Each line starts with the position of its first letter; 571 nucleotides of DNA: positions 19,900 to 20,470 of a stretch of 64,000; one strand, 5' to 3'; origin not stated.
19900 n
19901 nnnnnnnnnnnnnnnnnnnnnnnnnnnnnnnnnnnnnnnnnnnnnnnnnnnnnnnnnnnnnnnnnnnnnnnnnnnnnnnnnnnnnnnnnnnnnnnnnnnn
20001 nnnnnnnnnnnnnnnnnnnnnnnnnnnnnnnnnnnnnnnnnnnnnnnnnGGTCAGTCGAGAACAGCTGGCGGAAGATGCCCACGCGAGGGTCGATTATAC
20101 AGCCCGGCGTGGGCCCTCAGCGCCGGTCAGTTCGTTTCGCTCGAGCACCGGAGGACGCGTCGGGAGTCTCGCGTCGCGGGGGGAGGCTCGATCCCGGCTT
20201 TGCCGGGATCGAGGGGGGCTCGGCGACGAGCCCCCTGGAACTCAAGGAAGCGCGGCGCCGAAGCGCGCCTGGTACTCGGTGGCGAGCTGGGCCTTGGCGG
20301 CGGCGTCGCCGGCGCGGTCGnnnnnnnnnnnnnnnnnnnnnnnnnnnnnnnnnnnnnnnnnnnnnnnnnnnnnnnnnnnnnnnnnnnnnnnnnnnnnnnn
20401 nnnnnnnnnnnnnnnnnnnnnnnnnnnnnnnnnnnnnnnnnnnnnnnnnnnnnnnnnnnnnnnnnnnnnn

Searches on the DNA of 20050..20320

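Call 14: search_rna_families(source=window, start=20050, end=20320, threshold=evalue, max_evalue=10, show_alignments=2)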
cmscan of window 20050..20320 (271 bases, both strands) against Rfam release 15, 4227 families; matches with E-value up to 10: 4.
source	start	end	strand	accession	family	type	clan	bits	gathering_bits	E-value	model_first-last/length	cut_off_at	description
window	20192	20259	+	RF03453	mir-1276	Gene; miRNA;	-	17.7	100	0.5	1-82/82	no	mir-1276 microRNA precursor family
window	20180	20243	+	RF02353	BjrC68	Gene; sRNA;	-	13.5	39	0.49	1-82/82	no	Bradyrhizobiaceae sRNA BjrC68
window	20181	20249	+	RF01740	gyrA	Cis-reg;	-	13.2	45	2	1-88/88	no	gyrA RNA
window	20137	20281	+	RF02957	EFASI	Gene; sRNA;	-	12.7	51.2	5.7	1-133/133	no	EFASI RNA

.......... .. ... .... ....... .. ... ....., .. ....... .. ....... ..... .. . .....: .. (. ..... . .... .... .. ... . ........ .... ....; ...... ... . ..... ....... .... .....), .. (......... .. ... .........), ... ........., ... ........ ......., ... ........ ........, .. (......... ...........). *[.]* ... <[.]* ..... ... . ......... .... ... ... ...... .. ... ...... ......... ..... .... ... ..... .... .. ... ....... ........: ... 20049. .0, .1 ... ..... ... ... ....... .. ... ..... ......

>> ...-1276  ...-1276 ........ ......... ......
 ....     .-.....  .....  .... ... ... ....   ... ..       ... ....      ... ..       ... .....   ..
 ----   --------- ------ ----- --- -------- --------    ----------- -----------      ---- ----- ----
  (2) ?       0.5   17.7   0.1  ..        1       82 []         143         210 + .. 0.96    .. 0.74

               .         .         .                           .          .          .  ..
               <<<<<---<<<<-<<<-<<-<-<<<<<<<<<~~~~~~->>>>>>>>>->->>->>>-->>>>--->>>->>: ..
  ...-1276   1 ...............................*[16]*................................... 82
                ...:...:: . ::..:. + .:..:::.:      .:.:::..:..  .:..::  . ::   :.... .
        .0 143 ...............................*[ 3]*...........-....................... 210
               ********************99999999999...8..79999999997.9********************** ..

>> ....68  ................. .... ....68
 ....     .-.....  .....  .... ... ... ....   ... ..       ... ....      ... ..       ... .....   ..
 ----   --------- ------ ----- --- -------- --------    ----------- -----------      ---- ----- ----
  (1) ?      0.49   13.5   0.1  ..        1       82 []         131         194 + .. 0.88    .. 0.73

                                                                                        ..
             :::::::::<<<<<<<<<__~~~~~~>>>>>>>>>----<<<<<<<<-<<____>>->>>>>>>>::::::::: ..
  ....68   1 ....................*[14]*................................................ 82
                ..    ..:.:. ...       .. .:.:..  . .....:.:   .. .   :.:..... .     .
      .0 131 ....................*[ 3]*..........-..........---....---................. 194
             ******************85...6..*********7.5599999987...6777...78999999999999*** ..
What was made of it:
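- On Rfam RNA families: Only chance-level hits (E of about 0.5 or higher) were found for 20050-20320 (call 14).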
